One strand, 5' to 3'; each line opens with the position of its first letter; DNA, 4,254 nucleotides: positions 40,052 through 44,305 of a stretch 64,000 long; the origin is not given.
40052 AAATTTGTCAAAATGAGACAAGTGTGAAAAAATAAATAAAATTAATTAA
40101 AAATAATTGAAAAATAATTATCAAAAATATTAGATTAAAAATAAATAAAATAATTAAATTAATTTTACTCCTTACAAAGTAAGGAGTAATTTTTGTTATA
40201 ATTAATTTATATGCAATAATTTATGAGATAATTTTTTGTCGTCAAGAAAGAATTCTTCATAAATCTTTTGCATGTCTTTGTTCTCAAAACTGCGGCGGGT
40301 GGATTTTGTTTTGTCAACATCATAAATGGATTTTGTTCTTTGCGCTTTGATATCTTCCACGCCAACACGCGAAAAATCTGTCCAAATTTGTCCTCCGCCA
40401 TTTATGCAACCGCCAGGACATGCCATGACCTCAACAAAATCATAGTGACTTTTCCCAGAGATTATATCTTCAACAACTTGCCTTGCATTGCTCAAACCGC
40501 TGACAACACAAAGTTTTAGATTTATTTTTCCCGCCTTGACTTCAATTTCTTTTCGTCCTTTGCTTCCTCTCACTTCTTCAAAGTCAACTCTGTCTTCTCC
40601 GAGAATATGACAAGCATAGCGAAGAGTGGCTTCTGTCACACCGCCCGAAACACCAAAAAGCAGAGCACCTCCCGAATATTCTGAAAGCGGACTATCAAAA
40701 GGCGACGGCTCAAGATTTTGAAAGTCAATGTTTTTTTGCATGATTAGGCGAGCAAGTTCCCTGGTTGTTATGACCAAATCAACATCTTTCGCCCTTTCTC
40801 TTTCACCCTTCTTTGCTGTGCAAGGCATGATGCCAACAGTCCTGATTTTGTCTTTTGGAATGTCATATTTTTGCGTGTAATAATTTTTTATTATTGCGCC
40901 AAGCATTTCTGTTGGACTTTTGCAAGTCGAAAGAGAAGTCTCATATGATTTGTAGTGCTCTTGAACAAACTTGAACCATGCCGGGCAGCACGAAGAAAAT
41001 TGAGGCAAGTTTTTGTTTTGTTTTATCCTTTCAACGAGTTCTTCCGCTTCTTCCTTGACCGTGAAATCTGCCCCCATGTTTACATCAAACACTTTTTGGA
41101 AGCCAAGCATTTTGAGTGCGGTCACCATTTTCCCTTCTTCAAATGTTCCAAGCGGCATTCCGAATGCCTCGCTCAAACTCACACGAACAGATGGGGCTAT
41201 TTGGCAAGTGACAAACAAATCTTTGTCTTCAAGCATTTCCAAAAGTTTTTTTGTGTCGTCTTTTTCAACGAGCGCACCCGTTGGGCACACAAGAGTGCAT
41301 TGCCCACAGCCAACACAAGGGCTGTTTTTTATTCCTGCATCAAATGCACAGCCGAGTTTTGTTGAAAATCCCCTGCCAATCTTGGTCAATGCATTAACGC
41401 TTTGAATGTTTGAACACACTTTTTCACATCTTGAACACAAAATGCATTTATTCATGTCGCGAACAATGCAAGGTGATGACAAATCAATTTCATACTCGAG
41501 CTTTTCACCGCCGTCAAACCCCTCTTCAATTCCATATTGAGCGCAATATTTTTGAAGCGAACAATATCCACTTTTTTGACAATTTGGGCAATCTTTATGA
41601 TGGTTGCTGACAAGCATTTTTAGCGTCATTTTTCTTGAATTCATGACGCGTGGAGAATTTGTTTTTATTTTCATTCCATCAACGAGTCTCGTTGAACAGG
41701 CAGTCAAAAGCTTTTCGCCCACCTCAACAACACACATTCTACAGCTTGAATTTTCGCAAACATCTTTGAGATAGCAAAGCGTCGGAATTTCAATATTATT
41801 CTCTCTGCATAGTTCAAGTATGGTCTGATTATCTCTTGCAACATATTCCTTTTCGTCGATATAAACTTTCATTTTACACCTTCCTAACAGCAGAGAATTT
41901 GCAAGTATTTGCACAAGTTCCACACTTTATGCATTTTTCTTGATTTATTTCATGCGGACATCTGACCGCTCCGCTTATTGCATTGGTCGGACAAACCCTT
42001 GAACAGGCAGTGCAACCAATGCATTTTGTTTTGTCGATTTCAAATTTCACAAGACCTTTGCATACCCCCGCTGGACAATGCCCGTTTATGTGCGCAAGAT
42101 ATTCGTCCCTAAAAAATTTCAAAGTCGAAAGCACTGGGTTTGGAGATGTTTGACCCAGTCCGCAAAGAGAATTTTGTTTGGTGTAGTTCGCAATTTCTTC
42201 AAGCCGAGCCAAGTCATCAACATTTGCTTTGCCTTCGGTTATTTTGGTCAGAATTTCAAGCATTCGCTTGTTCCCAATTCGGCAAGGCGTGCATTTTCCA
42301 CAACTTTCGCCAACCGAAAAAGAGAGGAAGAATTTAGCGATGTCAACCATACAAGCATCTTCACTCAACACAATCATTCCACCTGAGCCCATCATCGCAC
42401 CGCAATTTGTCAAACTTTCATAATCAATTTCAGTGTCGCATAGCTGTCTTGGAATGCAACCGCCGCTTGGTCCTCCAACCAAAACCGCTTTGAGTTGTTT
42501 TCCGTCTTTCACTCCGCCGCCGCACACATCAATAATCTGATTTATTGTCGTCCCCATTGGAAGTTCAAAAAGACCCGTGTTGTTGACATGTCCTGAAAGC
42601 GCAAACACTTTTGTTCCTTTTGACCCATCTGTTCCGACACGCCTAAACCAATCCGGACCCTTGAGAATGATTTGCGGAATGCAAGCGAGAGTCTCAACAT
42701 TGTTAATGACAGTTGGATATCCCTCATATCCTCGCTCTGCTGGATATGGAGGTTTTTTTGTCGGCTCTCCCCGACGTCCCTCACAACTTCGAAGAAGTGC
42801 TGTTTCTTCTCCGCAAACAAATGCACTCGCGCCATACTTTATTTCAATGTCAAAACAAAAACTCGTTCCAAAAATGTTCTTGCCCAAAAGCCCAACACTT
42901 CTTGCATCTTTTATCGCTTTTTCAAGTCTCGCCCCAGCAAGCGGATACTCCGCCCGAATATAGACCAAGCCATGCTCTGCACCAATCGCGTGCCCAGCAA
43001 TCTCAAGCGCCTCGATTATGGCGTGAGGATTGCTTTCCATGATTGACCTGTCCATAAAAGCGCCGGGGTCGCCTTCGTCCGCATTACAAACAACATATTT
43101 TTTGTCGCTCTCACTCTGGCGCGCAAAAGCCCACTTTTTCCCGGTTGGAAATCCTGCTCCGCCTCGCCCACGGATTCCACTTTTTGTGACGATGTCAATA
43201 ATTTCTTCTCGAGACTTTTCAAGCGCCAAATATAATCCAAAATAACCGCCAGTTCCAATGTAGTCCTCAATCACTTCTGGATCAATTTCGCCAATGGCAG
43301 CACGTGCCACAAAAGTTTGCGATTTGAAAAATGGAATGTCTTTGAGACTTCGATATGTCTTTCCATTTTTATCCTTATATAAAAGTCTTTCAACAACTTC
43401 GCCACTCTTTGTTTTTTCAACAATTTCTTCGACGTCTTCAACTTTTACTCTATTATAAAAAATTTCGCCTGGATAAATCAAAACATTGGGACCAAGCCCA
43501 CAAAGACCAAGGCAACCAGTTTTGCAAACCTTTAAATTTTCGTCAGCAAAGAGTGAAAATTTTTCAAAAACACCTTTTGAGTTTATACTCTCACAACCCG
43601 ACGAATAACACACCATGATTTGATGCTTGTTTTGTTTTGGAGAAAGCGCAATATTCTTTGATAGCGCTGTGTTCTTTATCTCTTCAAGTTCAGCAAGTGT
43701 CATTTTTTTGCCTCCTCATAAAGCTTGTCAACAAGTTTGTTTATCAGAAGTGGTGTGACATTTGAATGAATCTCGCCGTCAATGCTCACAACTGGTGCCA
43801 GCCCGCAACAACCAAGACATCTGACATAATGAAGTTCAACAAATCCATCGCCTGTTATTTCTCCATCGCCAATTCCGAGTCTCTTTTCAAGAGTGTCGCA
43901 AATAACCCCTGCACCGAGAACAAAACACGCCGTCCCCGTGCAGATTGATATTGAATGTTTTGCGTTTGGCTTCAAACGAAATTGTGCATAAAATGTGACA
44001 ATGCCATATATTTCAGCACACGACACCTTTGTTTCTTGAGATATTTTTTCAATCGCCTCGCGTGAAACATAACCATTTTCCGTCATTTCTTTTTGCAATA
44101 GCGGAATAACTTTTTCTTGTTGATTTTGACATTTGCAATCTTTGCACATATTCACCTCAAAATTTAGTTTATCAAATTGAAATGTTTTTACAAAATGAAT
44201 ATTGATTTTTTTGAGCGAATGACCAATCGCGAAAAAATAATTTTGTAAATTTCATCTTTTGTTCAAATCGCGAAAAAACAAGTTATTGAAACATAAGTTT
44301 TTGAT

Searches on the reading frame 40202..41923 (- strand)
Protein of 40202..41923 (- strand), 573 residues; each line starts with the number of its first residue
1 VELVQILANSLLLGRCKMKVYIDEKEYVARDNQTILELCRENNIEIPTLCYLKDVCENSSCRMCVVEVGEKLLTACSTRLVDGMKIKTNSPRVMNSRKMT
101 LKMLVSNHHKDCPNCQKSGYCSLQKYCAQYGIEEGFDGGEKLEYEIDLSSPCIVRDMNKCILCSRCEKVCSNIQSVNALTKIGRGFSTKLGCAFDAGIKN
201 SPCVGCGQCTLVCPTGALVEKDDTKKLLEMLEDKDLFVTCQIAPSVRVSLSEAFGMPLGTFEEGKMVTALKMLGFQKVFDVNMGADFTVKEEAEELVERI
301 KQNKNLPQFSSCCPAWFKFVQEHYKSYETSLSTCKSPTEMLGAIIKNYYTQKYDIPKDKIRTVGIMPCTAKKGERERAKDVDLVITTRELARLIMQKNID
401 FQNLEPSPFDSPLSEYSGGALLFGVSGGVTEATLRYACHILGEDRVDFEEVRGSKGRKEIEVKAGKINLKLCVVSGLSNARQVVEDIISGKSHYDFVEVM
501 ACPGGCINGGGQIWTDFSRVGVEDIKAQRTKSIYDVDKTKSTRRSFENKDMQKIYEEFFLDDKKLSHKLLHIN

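Call 8: search_protein_families(library=pfam, proteins=[window:40202-41923:-])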
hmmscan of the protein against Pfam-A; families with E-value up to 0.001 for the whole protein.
window:40202-41923:- (573 aa): 12 families
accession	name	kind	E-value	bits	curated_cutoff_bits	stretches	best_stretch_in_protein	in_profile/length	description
PF02906.19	Fe_hyd_lg_C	-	1.8e-87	293.5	22.1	1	238-510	3-245/245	Iron only hydrogenase large subunit, C-terminal domain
PF13510.11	Fer2_4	-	6.9e-16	58.5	22.8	1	18-90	4-81/82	2Fe-2S iron-sulfur cluster binding domain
PF10588.14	NADH-G_4Fe-4S_3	-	2.9e-14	52.8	27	1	97-134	1-38/40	NADH-ubiquinone oxidoreductase-G iron-sulfur binding region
PF02256.22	Fe_hyd_SSU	-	1.3e-11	44.8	24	1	524-572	2-51/56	Iron hydrogenase small subunit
PF12838.12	Fer4_7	-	3.7e-07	30.9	27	1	159-217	1-52/52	4Fe-4S dicluster domain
PF22117.2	Fer4_Nqo3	-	8.6e-07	29.5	27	1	151-218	2-66/67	NADH-quinone oxidoreductase subunit 3, ferredoxin-like domain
PF00111.32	Fer2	-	1.5e-06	28.5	21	1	24-71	7-50/77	2Fe-2S iron-sulfur cluster binding domain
PF12837.12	Fer4_6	-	5.7e-06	26.5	25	1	198-218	4-24/24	4Fe-4S binding domain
PF00037.32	Fer4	-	6.7e-06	26.1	21.1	1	203-218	8-23/24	4Fe-4S binding domain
PF13187.11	Fer4_9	-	1.7e-05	25.2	27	1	159-217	1-51/52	4Fe-4S dicluster domain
PF14697.11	Fer4_21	-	1.8e-05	25.2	35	1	156-215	4-53/59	4Fe-4S dicluster domain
PF13237.11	Fer4_10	-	0.00063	20.1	25.5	1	199-226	5-34/53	4Fe-4S dicluster domain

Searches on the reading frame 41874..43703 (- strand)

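Call 8: search_protein_families(library=pfam, proteins=[window:41874-43703:-])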
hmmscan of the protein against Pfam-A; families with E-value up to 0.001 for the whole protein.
window:41874-43703:- (609 aa): 11 families
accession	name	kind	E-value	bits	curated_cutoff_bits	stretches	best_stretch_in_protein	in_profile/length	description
PF01512.22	Complex1_51K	-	4.7e-48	163.3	31.2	1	172-343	1-149/150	Nuo51 FMN-binding domain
PF10589.14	NADH_4Fe-4S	-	1.5e-31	108.5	23.5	1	454-538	1-85/85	NADH-ubiquinone oxidoreductase-F iron-sulfur binding region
PF00037.32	Fer4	-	1.3e-13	50.6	21.1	2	555-577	2-24/24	4Fe-4S binding domain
PF12837.12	Fer4_6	-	3.3e-09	36.7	25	2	554-576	2-24/24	4Fe-4S binding domain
PF10531.15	SLBB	-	1.2e-08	35.1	27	1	366-415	1-53/55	SLBB domain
PF12797.12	Fer4_2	-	2e-06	27.8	24.5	1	554-573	3-22/22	4Fe-4S binding domain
PF13237.11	Fer4_10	-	2.1e-06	28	25.5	1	555-601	3-52/53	4Fe-4S dicluster domain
PF22461.2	SLBB_2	-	1e-05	26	27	1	366-412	2-49/79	SLBB domain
PF12838.12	Fer4_7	-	1.8e-05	25.6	27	1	560-604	1-51/52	4Fe-4S dicluster domain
PF01257.25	2Fe-2S_thioredx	-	0.00011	22.5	24.8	1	25-98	64-144/145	Thioredoxin-like [2Fe-2S] ferredoxin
PF14697.11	Fer4_21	-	0.00073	20.1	35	0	555-576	35-57/59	4Fe-4S dicluster domain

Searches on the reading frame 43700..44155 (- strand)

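Call 8: search_protein_families(library=pfam, proteins=[window:43700-44155:-])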
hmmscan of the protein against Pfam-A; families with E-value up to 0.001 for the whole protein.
window:43700-44155:- (151 aa): 1 family
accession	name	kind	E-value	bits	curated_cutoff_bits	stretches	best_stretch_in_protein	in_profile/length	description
PF01257.25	2Fe-2S_thioredx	-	1.6e-41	142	24.8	1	9-145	8-144/145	Thioredoxin-like [2Fe-2S] ferredoxin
